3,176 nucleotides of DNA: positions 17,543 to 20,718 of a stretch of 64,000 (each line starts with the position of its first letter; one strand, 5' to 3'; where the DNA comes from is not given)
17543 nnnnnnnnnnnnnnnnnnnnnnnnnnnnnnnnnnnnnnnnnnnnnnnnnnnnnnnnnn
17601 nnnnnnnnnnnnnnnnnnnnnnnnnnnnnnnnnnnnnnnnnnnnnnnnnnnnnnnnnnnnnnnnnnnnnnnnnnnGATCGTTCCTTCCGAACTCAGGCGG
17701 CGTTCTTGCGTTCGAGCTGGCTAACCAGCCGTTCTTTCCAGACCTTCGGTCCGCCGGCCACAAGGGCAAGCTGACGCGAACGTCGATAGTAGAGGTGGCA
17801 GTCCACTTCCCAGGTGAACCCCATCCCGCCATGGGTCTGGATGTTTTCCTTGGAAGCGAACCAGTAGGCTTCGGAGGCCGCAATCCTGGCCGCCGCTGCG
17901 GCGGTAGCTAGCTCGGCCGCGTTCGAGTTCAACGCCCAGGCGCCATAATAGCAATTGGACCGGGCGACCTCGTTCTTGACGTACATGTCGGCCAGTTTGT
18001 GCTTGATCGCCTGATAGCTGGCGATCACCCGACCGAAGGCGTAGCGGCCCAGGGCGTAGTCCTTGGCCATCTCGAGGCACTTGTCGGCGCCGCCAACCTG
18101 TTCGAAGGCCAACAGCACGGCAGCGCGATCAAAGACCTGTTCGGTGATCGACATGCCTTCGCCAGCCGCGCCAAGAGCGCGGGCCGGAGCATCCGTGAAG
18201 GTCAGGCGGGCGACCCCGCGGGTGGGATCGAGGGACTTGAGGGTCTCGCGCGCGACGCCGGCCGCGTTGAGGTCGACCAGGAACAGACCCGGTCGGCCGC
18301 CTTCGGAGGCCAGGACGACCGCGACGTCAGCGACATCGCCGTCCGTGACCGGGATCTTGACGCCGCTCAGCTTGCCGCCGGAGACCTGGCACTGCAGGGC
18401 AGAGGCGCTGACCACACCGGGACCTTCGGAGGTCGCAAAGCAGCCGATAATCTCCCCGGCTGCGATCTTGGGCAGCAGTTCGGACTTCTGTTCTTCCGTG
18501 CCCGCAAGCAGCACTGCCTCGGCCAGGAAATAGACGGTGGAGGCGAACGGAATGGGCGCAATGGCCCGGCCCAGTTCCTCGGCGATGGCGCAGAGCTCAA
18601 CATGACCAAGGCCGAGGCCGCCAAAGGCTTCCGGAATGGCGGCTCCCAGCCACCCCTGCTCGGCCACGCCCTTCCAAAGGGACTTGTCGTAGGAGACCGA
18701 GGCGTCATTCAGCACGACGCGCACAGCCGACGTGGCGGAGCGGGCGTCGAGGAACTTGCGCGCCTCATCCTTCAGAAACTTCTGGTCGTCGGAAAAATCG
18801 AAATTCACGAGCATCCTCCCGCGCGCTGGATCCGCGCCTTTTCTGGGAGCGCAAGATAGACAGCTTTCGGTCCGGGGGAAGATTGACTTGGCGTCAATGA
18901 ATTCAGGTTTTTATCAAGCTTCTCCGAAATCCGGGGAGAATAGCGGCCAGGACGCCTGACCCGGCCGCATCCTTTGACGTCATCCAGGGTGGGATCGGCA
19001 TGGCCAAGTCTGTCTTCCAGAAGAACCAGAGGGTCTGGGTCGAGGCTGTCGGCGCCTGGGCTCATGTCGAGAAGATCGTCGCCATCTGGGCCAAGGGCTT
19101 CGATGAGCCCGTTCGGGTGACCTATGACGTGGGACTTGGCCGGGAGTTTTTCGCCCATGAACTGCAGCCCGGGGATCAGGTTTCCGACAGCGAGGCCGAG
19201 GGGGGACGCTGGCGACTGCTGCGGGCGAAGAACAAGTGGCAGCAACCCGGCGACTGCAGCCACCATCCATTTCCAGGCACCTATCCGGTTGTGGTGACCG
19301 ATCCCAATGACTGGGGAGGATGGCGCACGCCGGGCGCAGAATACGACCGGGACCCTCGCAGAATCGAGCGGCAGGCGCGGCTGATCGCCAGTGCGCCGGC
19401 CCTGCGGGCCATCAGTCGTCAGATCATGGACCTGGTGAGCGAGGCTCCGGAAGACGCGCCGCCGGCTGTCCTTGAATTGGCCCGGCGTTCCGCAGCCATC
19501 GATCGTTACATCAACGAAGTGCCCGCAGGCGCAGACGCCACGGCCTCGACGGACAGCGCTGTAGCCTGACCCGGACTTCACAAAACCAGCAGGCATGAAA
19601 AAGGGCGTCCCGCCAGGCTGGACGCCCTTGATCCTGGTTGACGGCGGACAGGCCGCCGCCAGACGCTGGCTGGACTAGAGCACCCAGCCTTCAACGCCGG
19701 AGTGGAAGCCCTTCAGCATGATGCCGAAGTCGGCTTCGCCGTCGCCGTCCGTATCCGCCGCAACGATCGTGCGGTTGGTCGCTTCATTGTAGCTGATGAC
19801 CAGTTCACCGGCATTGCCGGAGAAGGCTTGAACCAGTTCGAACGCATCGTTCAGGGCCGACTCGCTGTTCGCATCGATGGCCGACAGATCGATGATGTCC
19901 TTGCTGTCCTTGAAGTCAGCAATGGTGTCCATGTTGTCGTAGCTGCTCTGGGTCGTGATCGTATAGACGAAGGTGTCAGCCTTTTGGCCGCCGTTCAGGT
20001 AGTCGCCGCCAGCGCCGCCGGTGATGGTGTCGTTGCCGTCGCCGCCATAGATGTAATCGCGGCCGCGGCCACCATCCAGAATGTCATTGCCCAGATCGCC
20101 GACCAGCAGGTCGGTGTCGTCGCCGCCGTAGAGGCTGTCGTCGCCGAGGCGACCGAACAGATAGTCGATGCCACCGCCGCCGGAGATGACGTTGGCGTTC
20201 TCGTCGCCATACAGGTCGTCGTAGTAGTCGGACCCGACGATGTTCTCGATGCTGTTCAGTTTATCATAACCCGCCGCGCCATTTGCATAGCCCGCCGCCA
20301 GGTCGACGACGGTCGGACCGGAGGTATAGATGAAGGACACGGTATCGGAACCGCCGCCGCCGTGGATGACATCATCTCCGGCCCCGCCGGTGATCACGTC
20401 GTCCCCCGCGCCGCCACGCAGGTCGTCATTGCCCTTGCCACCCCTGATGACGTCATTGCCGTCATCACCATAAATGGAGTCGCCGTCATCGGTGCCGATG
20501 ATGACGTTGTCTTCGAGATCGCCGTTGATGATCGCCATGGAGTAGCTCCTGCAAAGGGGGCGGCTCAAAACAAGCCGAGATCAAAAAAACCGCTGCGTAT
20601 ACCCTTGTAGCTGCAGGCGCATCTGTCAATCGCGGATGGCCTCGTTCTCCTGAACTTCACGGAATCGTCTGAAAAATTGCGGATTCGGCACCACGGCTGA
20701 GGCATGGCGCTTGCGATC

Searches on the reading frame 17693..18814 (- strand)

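Call 5: search_protein_families(library=pfam, proteins=[window:17693-18814:-])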
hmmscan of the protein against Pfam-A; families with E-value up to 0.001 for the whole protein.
window:17693-18814:- (373 aa): 3 families
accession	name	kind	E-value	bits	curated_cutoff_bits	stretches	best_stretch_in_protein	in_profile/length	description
PF00441.29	Acyl-CoA_dh_1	-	6.7e-25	88.4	22.4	1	218-354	1-136/150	Acyl-CoA dehydrogenase, C-terminal domain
PF02771.21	Acyl-CoA_dh_N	-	2.3e-24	86.3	22.9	1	8-121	1-113/113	Acyl-CoA dehydrogenase, N-terminal domain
PF02770.24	Acyl-CoA_dh_M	-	0.00033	21.2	33.3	1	147-206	28-94/97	Acyl-CoA dehydrogenase, middle domain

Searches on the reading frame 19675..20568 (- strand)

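Call 5: search_protein_families(library=pfam, proteins=[window:19675-20568:-])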
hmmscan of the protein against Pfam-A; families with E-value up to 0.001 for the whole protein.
window:19675-20568:- (297 aa): 2 families
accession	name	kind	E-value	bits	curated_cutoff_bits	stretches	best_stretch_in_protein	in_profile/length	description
PF00353.25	HemolysinCabind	-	4e-28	97.4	23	4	43-77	2-36/36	RTX calcium-binding nonapeptide repeat (4 copies)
PF08548.17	Peptidase_M10_C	-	1.8e-15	57.6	20.7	1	174-288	85-184/193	Peptidase M10 serralysin C terminal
